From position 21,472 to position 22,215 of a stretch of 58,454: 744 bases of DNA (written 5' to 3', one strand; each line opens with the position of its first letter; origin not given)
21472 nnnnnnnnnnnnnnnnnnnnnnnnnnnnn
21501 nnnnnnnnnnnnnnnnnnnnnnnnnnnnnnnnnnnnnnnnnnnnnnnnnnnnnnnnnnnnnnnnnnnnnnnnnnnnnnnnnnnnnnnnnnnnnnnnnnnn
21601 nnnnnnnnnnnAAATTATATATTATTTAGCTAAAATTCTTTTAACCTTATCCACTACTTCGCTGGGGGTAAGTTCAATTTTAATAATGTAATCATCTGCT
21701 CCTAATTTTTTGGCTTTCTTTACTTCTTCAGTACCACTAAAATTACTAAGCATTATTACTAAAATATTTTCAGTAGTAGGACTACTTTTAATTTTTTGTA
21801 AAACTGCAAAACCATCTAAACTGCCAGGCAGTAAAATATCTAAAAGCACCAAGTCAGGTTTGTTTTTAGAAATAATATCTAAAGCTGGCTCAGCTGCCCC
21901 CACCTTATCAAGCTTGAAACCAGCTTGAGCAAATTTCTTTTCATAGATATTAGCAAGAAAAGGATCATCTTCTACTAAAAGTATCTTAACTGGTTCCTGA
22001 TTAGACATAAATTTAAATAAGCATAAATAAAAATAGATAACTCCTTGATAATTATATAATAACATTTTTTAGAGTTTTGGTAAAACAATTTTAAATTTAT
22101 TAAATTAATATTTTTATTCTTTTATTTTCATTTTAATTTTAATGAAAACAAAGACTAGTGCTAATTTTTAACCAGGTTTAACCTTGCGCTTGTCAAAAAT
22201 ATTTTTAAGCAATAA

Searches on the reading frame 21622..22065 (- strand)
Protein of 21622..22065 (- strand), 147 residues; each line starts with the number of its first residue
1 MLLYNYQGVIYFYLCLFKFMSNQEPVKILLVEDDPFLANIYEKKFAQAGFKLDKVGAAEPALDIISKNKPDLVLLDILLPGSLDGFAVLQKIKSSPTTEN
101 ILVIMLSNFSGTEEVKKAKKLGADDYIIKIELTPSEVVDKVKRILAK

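Call 11: search_protein_families(library=pfam, proteins=[window:21622-22065:-], max_evalue=0.001)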
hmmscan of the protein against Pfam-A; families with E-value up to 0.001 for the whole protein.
window:21622-22065:- (147 aa): 2 families
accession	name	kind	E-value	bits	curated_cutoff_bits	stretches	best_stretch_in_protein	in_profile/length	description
PF00072.30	Response_reg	-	2.6e-20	73.1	30.2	1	28-140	1-109/111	Response regulator receiver domain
PF23198.2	PDE8A_N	-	1.5e-05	25.4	29.6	1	20-115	4-100/147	PDE8A-like, N-terminal domain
